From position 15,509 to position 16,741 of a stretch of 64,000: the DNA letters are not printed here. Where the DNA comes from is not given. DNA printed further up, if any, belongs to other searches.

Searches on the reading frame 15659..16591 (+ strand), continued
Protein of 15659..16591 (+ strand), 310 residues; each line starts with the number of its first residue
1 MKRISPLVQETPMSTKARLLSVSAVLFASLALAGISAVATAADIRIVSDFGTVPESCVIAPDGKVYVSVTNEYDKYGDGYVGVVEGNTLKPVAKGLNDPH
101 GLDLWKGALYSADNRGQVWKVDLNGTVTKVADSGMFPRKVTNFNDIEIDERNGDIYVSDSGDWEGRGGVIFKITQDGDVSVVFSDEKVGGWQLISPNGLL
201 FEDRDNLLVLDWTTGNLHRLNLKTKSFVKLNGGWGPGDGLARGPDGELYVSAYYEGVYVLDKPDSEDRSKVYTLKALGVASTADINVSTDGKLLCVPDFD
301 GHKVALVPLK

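Call 107: fold_search(model_id=the predicted structure, library=pdb)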
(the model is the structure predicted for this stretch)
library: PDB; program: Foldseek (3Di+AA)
matches with E <= 10: 1795; with E <= 0.001: 1311
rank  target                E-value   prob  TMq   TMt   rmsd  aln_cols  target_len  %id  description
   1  22gu                  3.2e-12  1.00  0.70  0.79   3.3       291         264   22  Crystal structure of the CJ1041C protein from Campylobacter jejuni in complex with Ca2+ in space group P212121 (released 2026-04-01)
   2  22gv_B                5.3e-12  1.00  0.69  0.78   3.7       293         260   22  Crystal structure of the CJ1041C protein from Campylobacter jejuni in complex with Ca2+ in space group P1 (released 2026-04-01)
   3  22gv_A                9.2e-12  1.00  0.70  0.79   3.5       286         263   21  Crystal structure of the CJ1041C protein from Campylobacter jejuni in complex with Ca2+ in space group P1 (released 2026-04-01)
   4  9g65                  1.7e-11  1.00  0.73  0.70   3.4       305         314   16  Crystal structure of the engineered photoenzyme SpEnT1.3 (released 2025-05-14)
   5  2iaw                  2.3e-11  1.00  0.72  0.70   3.7       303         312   17  Crystal structure of squid ganglion DFPase N175D mutant (released 2006-09-26)
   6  3hlh_A                2.3e-11  1.00  0.73  0.70   3.5       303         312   18  Diisopropyl fluorophosphatase (DFPase), active site mutants (released 2009-11-10)
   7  22gw_D                2.7e-11  1.00  0.70  0.79   3.4       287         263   21  Crystal structure of the CJ1041C protein from Campylobacter jejuni in the apo form in space group P2 (released 2026-04-01)
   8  22gw_B                2.9e-11  1.00  0.70  0.78   3.3       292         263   23  Crystal structure of the CJ1041C protein from Campylobacter jejuni in the apo form in space group P2 (released 2026-04-01)
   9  3hli_A                3.1e-11  1.00  0.73  0.70   3.5       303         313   17  diisopropyl fluorophosphatase (DFPase), active site mutants (released 2009-11-10)
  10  3u0s_A                3.4e-11  1.00  0.72  0.66   3.9       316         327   15  Crystal Structure of an Enzyme Redesigned Through Multiplayer Online Gaming: CE6 (released 2012-02-01)
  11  2iaq                  3.6e-11  1.00  0.75  0.72   3.2       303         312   18  Crystal structure of squid ganglion DFPase S271A mutant (released 2006-09-26)
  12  1pjx                  4.2e-11  1.00  0.75  0.71   3.2       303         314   18  0.85 ANGSTROM STRUCTURE OF SQUID GANGLION DFPASE (released 2004-06-08)
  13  2iav                  4.2e-11  1.00  0.74  0.71   3.5       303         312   18  Crystal structure of squid ganglion DFPase H287A mutant (released 2006-09-26)
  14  6rek                  4.4e-11  1.00  0.71  0.83   3.2       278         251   19  Crystal structure of Pizza6-SH with Cu2+ (released 2019-07-31)
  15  3hli_B                4.4e-11  1.00  0.73  0.70   3.5       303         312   17  diisopropyl fluorophosphatase (DFPase), active site mutants (released 2009-11-10)
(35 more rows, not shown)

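Call 110: search_protein_families(library=ncbifam, proteins=[L094:4819-5955:+], max_evalue=0.00001)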
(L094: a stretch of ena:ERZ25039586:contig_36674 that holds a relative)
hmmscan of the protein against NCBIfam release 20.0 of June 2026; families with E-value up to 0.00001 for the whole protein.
L094:4819-5955:+ (378 aa): 4 families
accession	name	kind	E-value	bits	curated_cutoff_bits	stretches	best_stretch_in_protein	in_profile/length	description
NF008425.0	PRK11259.1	equivalog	2.4e-147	490.8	257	1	3-375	4-376/377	N-methyl-L-tryptophan oxidase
TIGR01377.1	soxA_mon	subfamily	2.7e-94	316.1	479.65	1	4-376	1-377/381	amino oxidase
TIGR01373.1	soxB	subfamily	6.1e-07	28.6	529.45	0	2-217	29-252/407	sarcosine oxidase subunit beta family protein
TIGR03364.1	HpnW_proposed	hypoth_equivalog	7.5e-07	28.5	285.1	1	4-213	1-206/365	TIGR03364 family FAD-dependent oxidoreductase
